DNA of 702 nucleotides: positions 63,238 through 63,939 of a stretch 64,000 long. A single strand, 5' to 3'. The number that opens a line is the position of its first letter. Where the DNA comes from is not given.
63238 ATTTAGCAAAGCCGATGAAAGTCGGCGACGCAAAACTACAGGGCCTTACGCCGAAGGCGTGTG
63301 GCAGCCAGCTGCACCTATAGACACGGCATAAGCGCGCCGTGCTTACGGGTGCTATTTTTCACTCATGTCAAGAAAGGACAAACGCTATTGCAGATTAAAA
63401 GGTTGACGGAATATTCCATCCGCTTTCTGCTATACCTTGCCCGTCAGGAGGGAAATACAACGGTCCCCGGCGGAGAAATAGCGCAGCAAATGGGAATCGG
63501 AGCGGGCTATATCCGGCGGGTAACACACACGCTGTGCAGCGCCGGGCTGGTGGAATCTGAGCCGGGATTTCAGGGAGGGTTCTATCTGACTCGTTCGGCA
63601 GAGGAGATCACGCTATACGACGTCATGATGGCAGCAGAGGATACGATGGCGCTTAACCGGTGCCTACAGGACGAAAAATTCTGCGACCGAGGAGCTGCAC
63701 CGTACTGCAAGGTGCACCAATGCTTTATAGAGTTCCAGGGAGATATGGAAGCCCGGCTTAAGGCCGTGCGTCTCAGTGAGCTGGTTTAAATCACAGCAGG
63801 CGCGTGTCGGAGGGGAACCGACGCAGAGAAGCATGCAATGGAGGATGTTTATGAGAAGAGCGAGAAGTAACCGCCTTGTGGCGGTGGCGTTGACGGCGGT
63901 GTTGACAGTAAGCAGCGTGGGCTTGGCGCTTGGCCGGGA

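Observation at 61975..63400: Tyrosine recombinase next to a 270-bp segment bounded by perfect 19-bp inverted repeats: candidate phase-variable promoter/terminator switch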

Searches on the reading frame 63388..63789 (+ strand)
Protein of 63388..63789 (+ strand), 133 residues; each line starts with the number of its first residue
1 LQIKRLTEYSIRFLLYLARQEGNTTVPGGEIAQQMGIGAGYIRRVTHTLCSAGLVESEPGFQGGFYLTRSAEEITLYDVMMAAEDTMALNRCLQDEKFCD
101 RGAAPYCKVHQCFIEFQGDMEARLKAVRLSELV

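Call 9: search_protein_families(library=pfam, proteins=[window:63388-63789:+], max_evalue=0.01)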
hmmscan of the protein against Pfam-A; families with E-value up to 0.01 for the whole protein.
window:63388-63789:+ (133 aa): 4 families
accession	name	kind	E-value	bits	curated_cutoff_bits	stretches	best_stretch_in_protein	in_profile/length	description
PF02082.26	Rrf2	-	9.5e-29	100.7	30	1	4-133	2-130/132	Iron-dependent Transcriptional regulator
PF03444.21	HrcA_DNA-bdg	-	5.5e-09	36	21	1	14-74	13-72/79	Winged helix-turn-helix transcription repressor, HrcA DNA-binding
PF12802.13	MarR_2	-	0.00023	21.7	27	1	11-59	8-54/61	MarR family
PF01047.28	MarR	-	0.0071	16.6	24.6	0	14-59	8-51/59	MarR family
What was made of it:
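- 63388..63789 (+): Rrf2-family transcription regulator (133 aa, TTG start, Cys-rich C-terminal part), the first gene of the controlled operon. Pfam Rrf2 100.7 bits (call 9).
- On Rrf2 family regulators: PF02082 scores 100.7 against 30 (call 9).
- Checked: Rrf2 is confirmed at 63388-63789 (E 9.5e-29, call 9).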

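Call 40: search_protein_families(library=ncbifam, proteins=[window:63388-63789:+], max_evalue=0.001)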
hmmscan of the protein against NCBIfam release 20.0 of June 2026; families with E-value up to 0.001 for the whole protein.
window:63388-63789:+ (133 aa): 8 families
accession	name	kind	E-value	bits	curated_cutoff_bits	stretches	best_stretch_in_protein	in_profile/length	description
TIGR00738.1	rrf2_super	superfamily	4.1e-27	94.7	73.3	1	1-133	1-131/132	Rrf2 family transcriptional regulator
TIGR02944.1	suf_reg_Xantho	equivalog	6.4e-19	68.6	110.65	1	2-114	3-112/130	SUF system Fe-S cluster assembly regulator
NF008886.0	PRK11920.1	equivalog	2.4e-16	59.8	193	1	1-97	1-96/153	iron-responsive transcriptional regulator RirA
TIGR02010.1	IscR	equivalog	3.4e-14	52.8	207.55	1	7-133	7-130/135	Fe-S cluster assembly transcriptional regulator IscR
NF047409.1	Cys_reg_CymR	equivalog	6.9e-11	42.4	195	1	1-97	1-97/139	cysteine metabolism transcriptional regulator CymR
NF008110.0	PRK10857.1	equivalog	9.1e-11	41.8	275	1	7-133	7-130/164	Fe-S cluster assembly transcriptional regulator IscR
NF008240.0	PRK11014.1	equivalog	2.9e-10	40.3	182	1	1-132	1-127/141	nitric oxide-sensing transcriptional repressor NsrR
NF041852.1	trans_reg_HypR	equivalog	0.00024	21.1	180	1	11-81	9-78/139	redox-sensitive transcriptional regulator HypR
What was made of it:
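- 63388..63789 (+): NCBIfam rrf2_super 94.7 bits against a cut-off of 73.3 (call 40).
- On Rrf2 family regulators: It falls below all equivalog cut-offs (IscR, NsrR, CymR, RirA), so the subfamily is unknown (call 40).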
